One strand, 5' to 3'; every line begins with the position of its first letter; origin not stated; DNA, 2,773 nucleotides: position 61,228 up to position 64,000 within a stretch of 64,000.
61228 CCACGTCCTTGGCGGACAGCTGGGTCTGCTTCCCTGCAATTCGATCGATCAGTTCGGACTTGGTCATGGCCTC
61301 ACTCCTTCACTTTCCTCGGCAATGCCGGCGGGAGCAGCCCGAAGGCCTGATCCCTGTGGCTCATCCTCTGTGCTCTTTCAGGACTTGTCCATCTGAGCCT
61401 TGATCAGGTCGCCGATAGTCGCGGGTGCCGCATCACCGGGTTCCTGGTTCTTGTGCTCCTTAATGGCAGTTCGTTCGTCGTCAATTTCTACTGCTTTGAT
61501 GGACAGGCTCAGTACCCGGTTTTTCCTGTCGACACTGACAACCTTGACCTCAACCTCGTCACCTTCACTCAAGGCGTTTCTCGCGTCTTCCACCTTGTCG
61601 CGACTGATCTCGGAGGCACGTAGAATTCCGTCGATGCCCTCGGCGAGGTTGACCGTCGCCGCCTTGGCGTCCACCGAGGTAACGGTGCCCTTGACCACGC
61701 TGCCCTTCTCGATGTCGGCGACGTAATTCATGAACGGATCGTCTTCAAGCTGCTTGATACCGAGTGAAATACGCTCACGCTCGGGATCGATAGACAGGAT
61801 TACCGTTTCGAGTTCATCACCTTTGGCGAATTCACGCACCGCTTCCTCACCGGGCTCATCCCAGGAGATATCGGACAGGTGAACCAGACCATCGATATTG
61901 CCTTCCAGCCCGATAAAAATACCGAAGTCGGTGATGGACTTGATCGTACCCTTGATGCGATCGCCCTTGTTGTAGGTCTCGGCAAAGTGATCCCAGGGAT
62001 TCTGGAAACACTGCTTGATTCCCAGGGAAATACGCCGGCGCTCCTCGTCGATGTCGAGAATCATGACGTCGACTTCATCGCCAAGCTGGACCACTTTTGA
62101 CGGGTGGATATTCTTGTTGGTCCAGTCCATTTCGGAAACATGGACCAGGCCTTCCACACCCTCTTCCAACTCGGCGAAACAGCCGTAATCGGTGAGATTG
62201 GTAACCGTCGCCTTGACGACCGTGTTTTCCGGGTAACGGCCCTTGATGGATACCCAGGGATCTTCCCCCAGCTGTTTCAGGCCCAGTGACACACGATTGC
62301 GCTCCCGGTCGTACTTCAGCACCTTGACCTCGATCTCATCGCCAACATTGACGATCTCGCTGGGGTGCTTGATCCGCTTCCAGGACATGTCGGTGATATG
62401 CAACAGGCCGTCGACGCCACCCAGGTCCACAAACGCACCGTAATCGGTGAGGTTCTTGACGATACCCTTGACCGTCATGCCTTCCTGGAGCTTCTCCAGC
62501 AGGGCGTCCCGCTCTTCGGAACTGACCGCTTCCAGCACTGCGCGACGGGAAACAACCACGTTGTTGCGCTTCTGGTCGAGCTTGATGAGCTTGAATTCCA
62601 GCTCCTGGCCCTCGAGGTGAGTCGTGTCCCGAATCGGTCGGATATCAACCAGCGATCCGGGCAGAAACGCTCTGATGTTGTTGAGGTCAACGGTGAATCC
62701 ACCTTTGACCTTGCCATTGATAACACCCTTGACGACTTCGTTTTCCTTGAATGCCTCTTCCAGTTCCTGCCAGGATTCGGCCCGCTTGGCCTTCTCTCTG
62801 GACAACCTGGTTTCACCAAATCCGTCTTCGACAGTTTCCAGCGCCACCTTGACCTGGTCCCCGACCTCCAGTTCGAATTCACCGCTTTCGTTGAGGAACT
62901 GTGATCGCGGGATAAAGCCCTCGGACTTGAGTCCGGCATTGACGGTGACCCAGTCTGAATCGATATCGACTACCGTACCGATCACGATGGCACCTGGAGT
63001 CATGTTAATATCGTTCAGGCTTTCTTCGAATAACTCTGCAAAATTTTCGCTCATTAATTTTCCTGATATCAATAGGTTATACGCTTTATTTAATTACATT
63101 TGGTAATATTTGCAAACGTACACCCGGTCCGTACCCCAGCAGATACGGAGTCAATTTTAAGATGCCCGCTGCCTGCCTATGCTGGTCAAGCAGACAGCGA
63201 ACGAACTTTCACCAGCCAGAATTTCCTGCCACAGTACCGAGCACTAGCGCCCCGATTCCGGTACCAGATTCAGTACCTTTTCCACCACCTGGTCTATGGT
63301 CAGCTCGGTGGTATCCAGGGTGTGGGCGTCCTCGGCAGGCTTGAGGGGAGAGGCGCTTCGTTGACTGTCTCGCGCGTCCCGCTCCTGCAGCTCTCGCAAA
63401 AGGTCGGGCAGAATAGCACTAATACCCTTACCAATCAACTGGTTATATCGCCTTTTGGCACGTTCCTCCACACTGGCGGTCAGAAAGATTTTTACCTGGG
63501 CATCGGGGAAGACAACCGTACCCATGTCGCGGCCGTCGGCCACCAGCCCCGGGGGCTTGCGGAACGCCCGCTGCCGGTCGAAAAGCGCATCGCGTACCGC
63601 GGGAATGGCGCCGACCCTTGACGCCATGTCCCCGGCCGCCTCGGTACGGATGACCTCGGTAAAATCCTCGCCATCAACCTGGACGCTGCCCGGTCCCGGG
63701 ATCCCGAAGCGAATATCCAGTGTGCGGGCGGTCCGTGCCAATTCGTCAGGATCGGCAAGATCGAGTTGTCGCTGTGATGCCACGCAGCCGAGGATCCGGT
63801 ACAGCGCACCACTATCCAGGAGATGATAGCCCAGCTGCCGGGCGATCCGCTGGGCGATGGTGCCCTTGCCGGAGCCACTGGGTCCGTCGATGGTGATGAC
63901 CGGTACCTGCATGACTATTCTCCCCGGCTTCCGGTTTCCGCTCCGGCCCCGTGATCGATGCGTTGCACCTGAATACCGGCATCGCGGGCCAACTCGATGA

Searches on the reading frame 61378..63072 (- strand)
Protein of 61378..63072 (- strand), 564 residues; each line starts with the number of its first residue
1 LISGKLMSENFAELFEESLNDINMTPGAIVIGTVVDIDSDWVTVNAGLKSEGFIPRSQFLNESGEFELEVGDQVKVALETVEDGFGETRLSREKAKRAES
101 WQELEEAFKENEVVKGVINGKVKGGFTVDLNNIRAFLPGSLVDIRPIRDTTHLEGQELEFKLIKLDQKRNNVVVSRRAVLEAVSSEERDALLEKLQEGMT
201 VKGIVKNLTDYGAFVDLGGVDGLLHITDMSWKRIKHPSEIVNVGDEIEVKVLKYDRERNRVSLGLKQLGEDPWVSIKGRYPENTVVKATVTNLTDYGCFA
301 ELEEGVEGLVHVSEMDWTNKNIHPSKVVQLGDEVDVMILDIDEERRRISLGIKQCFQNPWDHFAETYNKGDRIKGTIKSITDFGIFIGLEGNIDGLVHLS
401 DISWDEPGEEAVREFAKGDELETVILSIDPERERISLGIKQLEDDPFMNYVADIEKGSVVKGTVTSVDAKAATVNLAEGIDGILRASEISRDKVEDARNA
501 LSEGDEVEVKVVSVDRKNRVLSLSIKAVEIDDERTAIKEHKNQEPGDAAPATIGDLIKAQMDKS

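Call 52: search_protein_families(library=pfam, proteins=[window:61378-63072:-], max_evalue=0.00001)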
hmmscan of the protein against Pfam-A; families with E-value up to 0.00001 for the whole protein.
window:61378-63072:- (564 aa): 4 families
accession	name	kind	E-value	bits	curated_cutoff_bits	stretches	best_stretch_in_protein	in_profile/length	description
PF00575.29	S1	-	1.7e-103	339.6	22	6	194-266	1-74/74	S1 RNA binding domain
PF23459.1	S1_RRP5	-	2.2e-27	95.8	27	2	454-524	1-71/72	RRP5 S1 domain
PF21710.3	Spt6_S1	-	3.8e-16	59.6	27.5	0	454-527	14-88/91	Spt6, S1/OB domain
PF17092.11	PCB_OB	-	4e-10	40.9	27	0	456-505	31-75/111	Penicillin-binding protein OB-like domain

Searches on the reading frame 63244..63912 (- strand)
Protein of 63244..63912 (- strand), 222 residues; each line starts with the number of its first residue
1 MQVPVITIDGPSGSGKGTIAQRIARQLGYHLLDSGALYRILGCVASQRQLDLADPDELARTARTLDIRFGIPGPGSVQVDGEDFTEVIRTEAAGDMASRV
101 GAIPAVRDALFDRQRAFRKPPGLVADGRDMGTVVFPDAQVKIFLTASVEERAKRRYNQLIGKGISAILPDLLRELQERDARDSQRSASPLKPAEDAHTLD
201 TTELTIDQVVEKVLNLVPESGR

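Call 52: search_protein_families(library=pfam, proteins=[window:63244-63912:-], max_evalue=0.00001)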
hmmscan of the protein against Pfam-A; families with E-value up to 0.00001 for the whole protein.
window:63244-63912:- (222 aa): 4 families
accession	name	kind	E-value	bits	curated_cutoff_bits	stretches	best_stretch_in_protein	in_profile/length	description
PF02224.24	Cytidylate_kin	-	1.1e-74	251.1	26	1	6-217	1-209/211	Cytidylate kinase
PF13189.12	Cytidylate_kin2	-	1.4e-08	35.5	28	1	5-154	1-127/176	Cytidylate kinase-like family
PF13238.12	AAA_18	-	1.7e-06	28.9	29.4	0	6-59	1-45/128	AAA domain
PF13207.12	AAA_17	-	1.8e-06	28.7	27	0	10-39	2-31/136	AAA domain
